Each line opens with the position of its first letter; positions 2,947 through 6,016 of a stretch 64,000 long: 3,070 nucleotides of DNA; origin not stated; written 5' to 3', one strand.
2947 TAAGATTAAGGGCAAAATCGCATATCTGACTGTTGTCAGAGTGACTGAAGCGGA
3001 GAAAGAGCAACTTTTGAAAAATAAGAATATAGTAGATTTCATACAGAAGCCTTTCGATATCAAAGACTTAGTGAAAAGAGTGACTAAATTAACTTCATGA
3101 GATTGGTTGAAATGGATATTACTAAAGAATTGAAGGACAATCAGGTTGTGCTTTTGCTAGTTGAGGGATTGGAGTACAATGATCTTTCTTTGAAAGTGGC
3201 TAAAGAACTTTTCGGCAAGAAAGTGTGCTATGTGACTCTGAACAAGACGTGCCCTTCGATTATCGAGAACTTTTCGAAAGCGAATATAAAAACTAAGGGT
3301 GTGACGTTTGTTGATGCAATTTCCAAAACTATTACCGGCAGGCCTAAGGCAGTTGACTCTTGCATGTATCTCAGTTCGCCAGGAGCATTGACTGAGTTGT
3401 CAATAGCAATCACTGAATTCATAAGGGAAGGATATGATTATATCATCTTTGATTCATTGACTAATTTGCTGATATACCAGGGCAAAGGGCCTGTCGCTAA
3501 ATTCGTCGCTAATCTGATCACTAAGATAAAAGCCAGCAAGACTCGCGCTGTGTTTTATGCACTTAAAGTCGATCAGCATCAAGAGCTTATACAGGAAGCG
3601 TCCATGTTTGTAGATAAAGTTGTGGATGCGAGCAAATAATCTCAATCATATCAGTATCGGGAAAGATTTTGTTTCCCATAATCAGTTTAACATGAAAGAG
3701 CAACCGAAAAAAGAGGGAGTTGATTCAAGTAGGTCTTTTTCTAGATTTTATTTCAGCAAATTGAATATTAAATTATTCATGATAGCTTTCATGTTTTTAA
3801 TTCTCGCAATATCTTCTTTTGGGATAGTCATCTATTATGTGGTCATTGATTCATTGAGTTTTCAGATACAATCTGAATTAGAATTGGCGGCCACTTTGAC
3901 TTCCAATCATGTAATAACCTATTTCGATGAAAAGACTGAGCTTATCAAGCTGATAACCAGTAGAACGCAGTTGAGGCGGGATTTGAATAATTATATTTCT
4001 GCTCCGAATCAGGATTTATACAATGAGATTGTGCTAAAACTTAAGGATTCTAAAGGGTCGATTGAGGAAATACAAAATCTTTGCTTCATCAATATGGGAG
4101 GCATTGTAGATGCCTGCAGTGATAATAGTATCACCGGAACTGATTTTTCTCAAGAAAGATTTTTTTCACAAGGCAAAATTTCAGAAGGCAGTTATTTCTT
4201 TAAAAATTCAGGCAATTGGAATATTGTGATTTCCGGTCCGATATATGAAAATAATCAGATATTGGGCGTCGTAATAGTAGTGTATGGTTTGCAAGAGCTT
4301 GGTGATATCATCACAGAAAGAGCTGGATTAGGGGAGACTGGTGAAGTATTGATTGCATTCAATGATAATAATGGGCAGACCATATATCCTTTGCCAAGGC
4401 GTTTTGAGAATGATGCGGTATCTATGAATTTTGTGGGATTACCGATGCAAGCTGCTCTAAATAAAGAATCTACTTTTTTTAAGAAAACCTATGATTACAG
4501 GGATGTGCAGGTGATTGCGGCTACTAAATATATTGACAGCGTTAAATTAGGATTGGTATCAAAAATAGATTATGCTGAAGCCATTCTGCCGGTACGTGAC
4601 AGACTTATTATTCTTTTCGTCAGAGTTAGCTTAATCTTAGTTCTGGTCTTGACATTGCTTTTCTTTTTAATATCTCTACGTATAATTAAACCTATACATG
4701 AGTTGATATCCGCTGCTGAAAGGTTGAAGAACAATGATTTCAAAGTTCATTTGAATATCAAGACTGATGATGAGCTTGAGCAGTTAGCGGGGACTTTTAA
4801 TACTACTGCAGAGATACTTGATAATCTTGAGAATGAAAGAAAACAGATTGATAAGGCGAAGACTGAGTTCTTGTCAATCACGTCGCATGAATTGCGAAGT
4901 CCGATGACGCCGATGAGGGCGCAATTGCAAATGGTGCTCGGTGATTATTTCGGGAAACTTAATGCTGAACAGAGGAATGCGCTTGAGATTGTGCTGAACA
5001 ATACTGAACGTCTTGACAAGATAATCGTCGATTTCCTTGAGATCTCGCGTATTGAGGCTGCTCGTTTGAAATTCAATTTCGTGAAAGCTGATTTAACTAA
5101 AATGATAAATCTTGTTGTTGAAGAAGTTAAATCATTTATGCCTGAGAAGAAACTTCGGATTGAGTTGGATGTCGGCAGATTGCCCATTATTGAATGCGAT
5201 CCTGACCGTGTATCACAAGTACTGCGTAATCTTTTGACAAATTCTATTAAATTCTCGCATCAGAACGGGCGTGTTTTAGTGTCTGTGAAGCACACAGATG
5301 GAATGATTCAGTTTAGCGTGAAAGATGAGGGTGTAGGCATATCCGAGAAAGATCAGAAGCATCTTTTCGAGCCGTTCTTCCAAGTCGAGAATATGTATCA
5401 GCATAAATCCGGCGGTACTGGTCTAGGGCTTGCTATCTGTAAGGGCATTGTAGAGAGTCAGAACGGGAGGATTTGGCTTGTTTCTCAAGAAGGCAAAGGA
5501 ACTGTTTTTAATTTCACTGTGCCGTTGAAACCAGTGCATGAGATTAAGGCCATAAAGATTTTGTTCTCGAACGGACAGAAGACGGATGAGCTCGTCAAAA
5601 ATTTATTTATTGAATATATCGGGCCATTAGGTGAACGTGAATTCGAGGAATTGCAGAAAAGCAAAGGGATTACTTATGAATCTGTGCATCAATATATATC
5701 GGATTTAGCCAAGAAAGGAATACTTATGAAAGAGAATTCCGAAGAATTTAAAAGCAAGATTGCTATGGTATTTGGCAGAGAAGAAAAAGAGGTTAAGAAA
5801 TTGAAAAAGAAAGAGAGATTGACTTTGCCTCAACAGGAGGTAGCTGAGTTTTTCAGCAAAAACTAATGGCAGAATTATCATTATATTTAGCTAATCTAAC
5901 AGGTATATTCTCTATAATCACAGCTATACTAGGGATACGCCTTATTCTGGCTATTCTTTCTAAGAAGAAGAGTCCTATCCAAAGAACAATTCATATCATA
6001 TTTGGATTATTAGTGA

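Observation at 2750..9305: Compact sensor island: REC, P-loop-less KaiC-like, Cache-HAMP histidine kinase, 7TM protein, 7TM-HAMP-2xPAS protein with no output, hemerythrin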

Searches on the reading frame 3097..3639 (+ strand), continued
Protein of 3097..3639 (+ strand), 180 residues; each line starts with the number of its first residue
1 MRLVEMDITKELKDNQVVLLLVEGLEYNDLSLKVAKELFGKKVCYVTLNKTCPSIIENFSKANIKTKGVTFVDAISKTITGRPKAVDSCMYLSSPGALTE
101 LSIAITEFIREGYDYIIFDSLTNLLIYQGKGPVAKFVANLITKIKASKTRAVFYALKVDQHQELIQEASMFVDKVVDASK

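Call 49: search_protein_families(library=pfam, alignment_id=A1, max_evalue=0.01)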
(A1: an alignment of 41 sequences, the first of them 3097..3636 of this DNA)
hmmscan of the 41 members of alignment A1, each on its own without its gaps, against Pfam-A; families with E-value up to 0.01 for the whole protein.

A. member 1, window:3097-3636:+ (180 aa): 4 families
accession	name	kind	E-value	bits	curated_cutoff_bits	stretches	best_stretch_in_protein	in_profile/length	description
PF24336.1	DUF7504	-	4.2e-06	27.8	27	1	69-177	59-178/179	Family of unknown function (DUF7504)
PF05763.18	DUF835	-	0.00041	20.6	33.1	1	94-148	57-112/136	Protein of unknown function (DUF835)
PF23365.1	DUF7090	-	0.00062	20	27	1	67-177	69-181/192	Family of unknown function (DUF7090)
PF06745.19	ATPase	-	0.0043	16.9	26.6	1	39-161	47-168/231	KaiC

B. families by the number of members that match (of 41 scanned): 10 families
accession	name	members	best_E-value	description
PF23365.1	DUF7090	38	1.9e-08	Family of unknown function (DUF7090)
PF24336.1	DUF7504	36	7.1e-08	Family of unknown function (DUF7504)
PF06745.19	ATPase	34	2.4e-05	KaiC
PF05763.18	DUF835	20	1.7e-05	Protein of unknown function (DUF835)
PF10483.15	Elong_Iki1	15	0.00014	Elongator subunit Iki1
PF03808.19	Glyco_tran_WecG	3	0.0052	Glycosyl transferase WecG/TagA/CpsF family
PF09084.16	NMT1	2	0.0017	NMT1/THI5 like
PF03345.20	OST48_N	1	0.0047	OST48, N-terminal domain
PF04497.17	Pox_E2-like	1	0.008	Poxviridae protein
PF02881.24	SRP54_N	1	0.0094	SRP54-type protein, helical bundle domain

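Call 53: search_protein_representatives(alignment_id=A1)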
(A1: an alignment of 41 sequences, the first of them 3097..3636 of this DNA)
Query: 41 sequences, 175 profile positions. Proteins with E-value up to 0.001 (for the whole library): 2417; up to 1e-10: 1516; up to 1e-30: 248. The best 150 are listed.
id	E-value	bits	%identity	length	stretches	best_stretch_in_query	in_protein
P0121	2.6e-75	268.3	-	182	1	1-174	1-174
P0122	8.5e-66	237.3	-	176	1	1-173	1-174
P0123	3.1e-65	235.4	-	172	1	1-172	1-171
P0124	7.0e-60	218.0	-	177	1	1-173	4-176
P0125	2.9e-58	212.8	-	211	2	54-175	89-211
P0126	8.9e-57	207.9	-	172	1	1-172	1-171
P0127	1.2e-56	207.5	-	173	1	1-173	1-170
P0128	1.3e-56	207.4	-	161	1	57-174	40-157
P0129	8.4e-56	204.7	-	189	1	4-174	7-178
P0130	3.1e-55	202.9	-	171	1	8-172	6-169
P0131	7.0e-55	201.7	-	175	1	1-171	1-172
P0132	8.7e-55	201.4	-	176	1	1-174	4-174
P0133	1.0e-52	194.7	-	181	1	1-174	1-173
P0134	1.4e-52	194.3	-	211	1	1-172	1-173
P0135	1.6e-52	194.1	-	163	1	13-175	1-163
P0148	4.0e-49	183.0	-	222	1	6-170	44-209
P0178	3.2e-42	160.5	-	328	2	2-152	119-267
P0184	1.3e-41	158.6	-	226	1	6-173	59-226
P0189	4.0e-41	156.9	-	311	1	1-173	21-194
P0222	3.4e-38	147.4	-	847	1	11-173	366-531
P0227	9.2e-38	146.0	-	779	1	5-174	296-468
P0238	5.2e-37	143.6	-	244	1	2-152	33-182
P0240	5.2e-37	143.5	-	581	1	10-174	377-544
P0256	5.7e-36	140.2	-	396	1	2-173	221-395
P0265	3.2e-35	137.7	-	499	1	2-172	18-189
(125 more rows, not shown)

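Call 54: search_protein_families(library=pfam, proteins=[P0222, P0227, P0240, P0256, P0178, P0265, P0238, P0184, P0189, P0148], max_evalue=0.001)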
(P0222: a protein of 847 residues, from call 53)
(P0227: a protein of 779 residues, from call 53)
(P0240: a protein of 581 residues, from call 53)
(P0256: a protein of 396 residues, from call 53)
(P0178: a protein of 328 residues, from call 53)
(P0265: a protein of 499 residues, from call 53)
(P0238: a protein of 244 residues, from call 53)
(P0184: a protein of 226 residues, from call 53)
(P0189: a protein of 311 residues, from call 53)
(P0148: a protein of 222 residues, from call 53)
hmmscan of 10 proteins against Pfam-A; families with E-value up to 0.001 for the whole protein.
P0222 (847 aa): 2 families
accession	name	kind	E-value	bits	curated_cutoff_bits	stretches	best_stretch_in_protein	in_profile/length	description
PF24336.1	DUF7504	-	4.9e-06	27.6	27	1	442-502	82-151/179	Family of unknown function (DUF7504)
PF06745.19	ATPase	-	5.3e-06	26.4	26.6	1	389-507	45-161/231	KaiC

P0227 (779 aa): 2 families
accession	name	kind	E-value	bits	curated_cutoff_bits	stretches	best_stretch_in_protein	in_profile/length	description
PF24336.1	DUF7504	-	5e-08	34.1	27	1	359-465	61-177/179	Family of unknown function (DUF7504)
PF06745.19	ATPase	-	0.00052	19.9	26.6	1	329-444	49-162/231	KaiC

P0240 (581 aa): 1 family
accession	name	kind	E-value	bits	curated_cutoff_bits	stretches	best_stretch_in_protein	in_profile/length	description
PF24336.1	DUF7504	-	1e-08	36.3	27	1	441-542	69-178/179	Family of unknown function (DUF7504)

P0256 (396 aa): 3 families
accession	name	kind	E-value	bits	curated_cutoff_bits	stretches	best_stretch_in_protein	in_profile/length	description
PF24336.1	DUF7504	-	6.8e-09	36.9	27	1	221-393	21-177/179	Family of unknown function (DUF7504)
PF06745.19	ATPase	-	9.6e-05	22.3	26.6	1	257-372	49-162/231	KaiC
PF04509.17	CheC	-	0.00042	20.7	22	0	114-135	4-25/38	CheC-like family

P0178 (328 aa): 2 families
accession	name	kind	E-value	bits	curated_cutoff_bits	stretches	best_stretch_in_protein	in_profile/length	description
PF00072.30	Response_reg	-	5.5e-11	43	30.2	1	5-109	1-110/111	Response regulator receiver domain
PF23198.2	PDE8A_N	-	3.8e-05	24.1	29.6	1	4-74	12-83/147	PDE8A-like, N-terminal domain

P0265 (499 aa): 6 families
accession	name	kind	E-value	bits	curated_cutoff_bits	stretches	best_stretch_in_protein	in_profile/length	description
PF01442.23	Apolipoprotein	-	2.3e-09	37.7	90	1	263-446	15-188/190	Apolipoprotein A1/A4/E domain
PF04513.17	Baculo_PEP_C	-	2.5e-08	34.5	38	0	284-339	46-103/140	Baculovirus polyhedron envelope protein, PEP, C terminus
PF24336.1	DUF7504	-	5.9e-05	24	27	1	85-158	62-148/179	Family of unknown function (DUF7504)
PF06745.19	ATPase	-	7.9e-05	22.6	26.6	1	53-188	48-185/231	KaiC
PF07889.17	DUF1664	-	0.00014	22.3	34.6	0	374-440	43-111/124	Protein of unknown function (DUF1664)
PF08702.15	Fib_alpha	-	0.00037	21.1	29.9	0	387-484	28-123/143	Fibrinogen alpha/beta chain family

P0238 (244 aa): 0 families

P0184 (226 aa): 2 families
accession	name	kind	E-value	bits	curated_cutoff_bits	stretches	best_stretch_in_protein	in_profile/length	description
PF24336.1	DUF7504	-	5.6e-07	30.6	27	1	137-226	82-179/179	Family of unknown function (DUF7504)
PF10483.15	Elong_Iki1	-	0.00085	19.4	22.5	0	109-191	36-121/292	Elongator subunit Iki1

P0189 (311 aa): 1 family
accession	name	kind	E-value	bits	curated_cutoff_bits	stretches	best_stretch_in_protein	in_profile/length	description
PF06745.19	ATPase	-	1.5e-05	24.9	26.6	1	55-171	48-162/231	KaiC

P0148 (222 aa): 2 families
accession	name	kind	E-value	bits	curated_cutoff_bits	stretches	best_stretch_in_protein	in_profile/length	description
PF06745.19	ATPase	-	0.00023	21.1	26.6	1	70-197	43-169/231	KaiC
PF23365.1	DUF7090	-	0.00093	19.4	27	0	80-196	47-165/192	Family of unknown function (DUF7090)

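Call 95: search_protein_families(library=padloc, proteins=[window:3097-3639:+], max_evalue=0.001)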
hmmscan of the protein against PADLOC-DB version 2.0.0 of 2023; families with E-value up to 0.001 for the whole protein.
window:3097-3639:+ (180 aa): 0 families

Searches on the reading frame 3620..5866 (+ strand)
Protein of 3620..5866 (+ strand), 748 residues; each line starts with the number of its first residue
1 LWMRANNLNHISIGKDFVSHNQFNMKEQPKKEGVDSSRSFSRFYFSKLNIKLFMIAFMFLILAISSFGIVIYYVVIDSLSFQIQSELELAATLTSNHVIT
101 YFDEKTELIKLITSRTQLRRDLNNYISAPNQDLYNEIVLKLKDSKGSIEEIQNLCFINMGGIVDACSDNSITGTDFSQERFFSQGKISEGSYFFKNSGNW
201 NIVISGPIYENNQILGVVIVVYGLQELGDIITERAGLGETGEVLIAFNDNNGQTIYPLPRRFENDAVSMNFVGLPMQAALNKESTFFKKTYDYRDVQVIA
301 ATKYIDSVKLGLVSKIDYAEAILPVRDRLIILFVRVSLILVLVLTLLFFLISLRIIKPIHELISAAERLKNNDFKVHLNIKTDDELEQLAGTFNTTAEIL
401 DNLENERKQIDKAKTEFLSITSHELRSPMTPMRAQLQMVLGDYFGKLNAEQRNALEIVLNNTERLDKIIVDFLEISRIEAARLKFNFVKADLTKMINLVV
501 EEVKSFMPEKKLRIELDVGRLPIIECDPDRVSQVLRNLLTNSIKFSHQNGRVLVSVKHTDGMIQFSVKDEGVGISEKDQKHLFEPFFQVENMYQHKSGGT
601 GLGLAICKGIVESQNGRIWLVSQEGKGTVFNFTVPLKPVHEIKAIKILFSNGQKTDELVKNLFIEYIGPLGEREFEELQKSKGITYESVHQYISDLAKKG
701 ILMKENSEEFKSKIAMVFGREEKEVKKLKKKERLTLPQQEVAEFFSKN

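Call 3: search_protein_families(library=pfam, proteins=[window:3620-5866:+], max_evalue=0.1)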
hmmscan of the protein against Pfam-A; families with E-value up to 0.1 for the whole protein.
window:3620-5866:+ (748 aa): 9 families
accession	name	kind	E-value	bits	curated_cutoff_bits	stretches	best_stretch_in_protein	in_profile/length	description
PF02518.31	HATPase_c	-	1.3e-31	109.8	26.4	1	527-637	2-110/111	Histidine kinase-, DNA gyrase B-, and HSP90-like ATPase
PF00512.31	HisKA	-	1.3e-15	57.6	26.9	1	413-480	1-65/66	His Kinase A (phospho-acceptor) domain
PF00672.30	HAMP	-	4.2e-11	43.4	25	1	350-398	1-49/53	HAMP domain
PF02743.24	dCache_1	-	6.6e-10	39.4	45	1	82-306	6-231/240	Cache domain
PF13581.12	HATPase_c_2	-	0.00049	20.6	27.4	1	532-613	33-111/127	Histidine kinase-like ATPase domain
PF21100.3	MCM_C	-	0.006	16.8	27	1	679-711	31-62/64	MCM protein C-terminal winged helix-turn-helix domain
PF19070.5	DUF5766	-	0.017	15.8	27.4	1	541-573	27-57/77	Family of unknown function (DUF5766)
PF13589.12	HATPase_c_3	-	0.018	15.5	25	1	533-603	5-76/137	Histidine kinase-, DNA gyrase B-, and HSP90-like ATPase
PF22673.2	MCP-like_PDC_1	-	0.086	13.7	27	0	191-226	74-110/113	Methyl-accepting chemotaxis protein-like, first PDC sensor domain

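Call 4: search_protein_families(library=ncbifam, proteins=[window:3620-5866:+], max_evalue=0.1)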
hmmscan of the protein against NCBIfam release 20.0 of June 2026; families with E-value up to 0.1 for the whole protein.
window:3620-5866:+ (748 aa): 88 families (the best 25 are shown)
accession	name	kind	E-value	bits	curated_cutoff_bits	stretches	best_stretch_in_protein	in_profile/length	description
NF033092.0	HK_WalK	equivalog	4.6e-66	223.6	725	2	406-636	364-594/594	cell wall metabolism sensor histidine kinase WalK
NF040691.1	MtrAB_MtrB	equivalog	6.8e-61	206.8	450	1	334-643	191-499/507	MtrAB system histidine kinase MtrB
NF046044.1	PnpS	equivalog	4.3e-57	193.9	400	1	406-635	162-390/390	two-component system histidine kinase PnpS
TIGR02956.1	TMAO_torS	equivalog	1.1e-56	192.5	676.5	2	408-639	458-685/967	TMAO reductase system sensor histidine kinase/response regulator TorS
NF012163.2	BaeS_SmeS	equivalog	6.2e-51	173.7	500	1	337-619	170-441/457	sensor histidine kinase efflux regulator BaeS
TIGR02966.1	phoR_proteo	equivalog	9e-51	172.8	334.2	1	407-633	107-332/333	phosphate regulon sensor histidine kinase PhoR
NF047874.1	MASE3_PAS_HK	subfamily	1.3e-50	172.9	560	1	401-648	385-637/655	MASE3 domain-containing sensor histidine kinase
NF033091.0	HK_VanS_ACDEFG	equivalog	4.8e-47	160.5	400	1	339-633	4-291/293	vancomycin resistance histidine kinase VanS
NF006800.0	PRK09303.1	equivalog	3e-46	158.1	342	1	403-636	137-377/383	histidine kinase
NF045911.1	TCSHisKinNblS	equivalog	1.6e-45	155.6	1000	2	409-635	383-619/621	two-component system sensor histidine kinase NblS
NF011874.0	PRK15347.1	equivalog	2.3e-45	155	852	1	338-646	304-624/921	two component system sensor kinase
NF038297.2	hybrid_HK_HrmK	equivalog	9.7e-45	153.3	725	1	393-650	214-468/607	hybrid histidine kinase/response regulator HrmK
TIGR01386.1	cztS_silS_copS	subfamily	1.6e-44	152.7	292.55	1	264-635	100-457/457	heavy metal sensor histidine kinase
NF007837.0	PRK10549.1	equivalog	2.4e-44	151.8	603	1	335-636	171-458/466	envelope stress sensor histidine kinase BaeS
NF008099.0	PRK10841.1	equivalog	2.2e-43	148.2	920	1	399-652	455-706/949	two-component system sensor histidine kinase RcsC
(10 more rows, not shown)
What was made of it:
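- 3692..5866 (+): Membrane sensor histidine kinase: TM, dCache, TM, HAMP, HisKA (H-box SHELRSP), HATPase_c, then a C-terminal helical tail. Alternative starts are 3626 (ATG; my derivation from NCBI's 746-aa product) and 3620 (TTG). Pfam and NCBIfam (calls 3, 4).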

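Call 95: search_protein_families(library=padloc, proteins=[window:3692-5866:+], max_evalue=0.001)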
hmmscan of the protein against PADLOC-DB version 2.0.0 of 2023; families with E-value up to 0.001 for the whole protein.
window:3692-5866:+ (724 aa): 1 family
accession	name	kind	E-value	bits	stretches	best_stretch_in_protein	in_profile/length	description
PDLC04647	PDC-M43B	-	5.5e-08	30.2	1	498-599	219-320/347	-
